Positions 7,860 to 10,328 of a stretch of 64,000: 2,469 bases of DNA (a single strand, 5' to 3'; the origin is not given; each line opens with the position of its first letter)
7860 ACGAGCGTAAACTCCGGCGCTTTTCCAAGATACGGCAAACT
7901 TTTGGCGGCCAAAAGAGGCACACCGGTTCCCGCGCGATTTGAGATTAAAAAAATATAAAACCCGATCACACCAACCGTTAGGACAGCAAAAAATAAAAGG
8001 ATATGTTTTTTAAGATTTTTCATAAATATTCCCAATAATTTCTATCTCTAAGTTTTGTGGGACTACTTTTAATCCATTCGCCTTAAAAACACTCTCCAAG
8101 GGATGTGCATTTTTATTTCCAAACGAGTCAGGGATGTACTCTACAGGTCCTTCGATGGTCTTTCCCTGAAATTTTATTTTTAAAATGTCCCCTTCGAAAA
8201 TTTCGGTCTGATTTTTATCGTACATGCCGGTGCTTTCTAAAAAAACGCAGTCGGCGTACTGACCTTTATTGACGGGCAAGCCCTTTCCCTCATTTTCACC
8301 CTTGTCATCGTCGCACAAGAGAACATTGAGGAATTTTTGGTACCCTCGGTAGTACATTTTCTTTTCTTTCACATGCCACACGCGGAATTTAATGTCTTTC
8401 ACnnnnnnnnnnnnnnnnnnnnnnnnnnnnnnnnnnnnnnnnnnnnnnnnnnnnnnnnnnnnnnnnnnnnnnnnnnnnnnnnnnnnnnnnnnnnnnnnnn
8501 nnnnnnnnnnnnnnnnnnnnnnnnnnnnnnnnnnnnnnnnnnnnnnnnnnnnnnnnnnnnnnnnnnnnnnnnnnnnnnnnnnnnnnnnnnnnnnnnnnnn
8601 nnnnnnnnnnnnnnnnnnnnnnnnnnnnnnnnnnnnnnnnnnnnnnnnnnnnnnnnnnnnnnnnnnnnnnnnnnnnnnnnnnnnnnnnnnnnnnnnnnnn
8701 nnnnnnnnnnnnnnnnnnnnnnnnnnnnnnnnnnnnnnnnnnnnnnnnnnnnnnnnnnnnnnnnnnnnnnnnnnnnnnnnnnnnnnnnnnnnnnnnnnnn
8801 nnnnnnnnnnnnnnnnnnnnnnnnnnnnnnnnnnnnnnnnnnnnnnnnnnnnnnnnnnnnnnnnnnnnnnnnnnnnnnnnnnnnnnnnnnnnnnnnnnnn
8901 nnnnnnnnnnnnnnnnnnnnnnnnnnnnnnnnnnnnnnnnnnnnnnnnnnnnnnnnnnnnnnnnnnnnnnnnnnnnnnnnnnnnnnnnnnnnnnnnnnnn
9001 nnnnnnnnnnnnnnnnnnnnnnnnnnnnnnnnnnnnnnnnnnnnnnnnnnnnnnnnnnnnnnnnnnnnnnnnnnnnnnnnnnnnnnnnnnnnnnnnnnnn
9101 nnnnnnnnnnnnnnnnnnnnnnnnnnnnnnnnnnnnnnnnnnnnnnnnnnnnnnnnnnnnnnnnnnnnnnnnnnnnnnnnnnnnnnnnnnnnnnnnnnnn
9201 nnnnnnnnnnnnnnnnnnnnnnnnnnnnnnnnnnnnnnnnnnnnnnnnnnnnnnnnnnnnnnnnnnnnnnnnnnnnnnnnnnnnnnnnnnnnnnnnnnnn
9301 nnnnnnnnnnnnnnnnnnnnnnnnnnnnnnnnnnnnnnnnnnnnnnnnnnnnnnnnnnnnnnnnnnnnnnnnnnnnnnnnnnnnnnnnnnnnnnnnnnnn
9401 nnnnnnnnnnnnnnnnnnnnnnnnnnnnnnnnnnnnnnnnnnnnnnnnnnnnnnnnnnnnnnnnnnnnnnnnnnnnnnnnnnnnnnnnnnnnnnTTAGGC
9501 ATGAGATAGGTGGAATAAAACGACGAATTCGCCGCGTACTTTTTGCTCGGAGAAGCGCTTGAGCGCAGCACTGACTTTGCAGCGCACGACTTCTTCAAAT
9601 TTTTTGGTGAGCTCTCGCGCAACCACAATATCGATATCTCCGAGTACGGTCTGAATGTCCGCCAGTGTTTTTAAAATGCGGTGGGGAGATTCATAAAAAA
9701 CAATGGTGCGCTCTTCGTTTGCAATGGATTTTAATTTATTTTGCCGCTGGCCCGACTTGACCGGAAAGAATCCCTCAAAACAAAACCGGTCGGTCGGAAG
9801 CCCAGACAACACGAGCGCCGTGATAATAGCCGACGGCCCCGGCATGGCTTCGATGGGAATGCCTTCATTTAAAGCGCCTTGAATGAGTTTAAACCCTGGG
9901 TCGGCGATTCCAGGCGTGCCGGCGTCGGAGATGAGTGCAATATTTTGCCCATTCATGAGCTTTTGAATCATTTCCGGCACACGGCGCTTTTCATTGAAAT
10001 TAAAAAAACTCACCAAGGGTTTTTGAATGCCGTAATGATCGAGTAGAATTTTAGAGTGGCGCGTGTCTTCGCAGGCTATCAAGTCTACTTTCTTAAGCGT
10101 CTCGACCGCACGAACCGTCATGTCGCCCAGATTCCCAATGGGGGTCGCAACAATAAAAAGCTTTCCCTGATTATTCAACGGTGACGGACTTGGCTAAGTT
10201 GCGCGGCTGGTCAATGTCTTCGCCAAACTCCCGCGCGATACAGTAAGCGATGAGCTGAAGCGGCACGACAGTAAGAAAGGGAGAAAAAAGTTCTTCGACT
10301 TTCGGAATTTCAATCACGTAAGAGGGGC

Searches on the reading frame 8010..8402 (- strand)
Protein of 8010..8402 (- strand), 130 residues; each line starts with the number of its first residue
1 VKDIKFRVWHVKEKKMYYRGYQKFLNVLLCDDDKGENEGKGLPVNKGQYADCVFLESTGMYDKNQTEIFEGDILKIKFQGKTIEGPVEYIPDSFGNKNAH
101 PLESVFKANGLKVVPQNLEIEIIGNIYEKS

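Call 40: search_protein_families(library=pfam, proteins=[window:8010-8402:-], max_evalue=0.0001)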
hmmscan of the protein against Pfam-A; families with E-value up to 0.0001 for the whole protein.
window:8010-8402:- (130 aa): 1 family
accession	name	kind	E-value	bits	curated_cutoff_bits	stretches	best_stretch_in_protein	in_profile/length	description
PF09643.15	YopX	-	2.3e-18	66.9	22.4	1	5-129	1-123/128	YopX protein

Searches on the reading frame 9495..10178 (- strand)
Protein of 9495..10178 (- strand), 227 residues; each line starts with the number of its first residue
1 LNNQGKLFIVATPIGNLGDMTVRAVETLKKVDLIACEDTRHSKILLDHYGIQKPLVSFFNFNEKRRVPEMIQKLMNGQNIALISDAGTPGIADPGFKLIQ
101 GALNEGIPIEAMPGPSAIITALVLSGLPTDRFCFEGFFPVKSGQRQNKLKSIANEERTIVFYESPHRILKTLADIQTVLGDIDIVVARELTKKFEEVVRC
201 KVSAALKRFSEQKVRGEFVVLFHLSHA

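Call 40: search_protein_families(library=pfam, proteins=[window:9495-10178:-], max_evalue=0.0001)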
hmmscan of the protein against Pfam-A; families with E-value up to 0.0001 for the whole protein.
window:9495-10178:- (227 aa): 1 family
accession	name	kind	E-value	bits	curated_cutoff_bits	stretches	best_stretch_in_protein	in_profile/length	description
PF00590.25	TP_methylase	-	4.4e-34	118.7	27.8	1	6-203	1-209/212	Tetrapyrrole (Corrin/Porphyrin) Methylases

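Call 83: search_protein_families(library=ncbifam, proteins=[window:9495-10178:-], max_evalue=1e-8)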
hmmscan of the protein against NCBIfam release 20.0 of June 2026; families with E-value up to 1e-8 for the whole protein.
window:9495-10178:- (227 aa): 2 families
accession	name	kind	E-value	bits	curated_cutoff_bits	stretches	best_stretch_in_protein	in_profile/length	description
TIGR00096.1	TIGR00096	equivalog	1.1e-84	284.1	167.9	1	7-222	2-219/275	16S rRNA (cytidine(1402)-2'-O)-methyltransferase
NF011570.0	PRK14994.1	equivalog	4.5e-73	246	502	1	2-221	9-231/287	16S rRNA (cytidine(1402)-2'-O)-methyltransferase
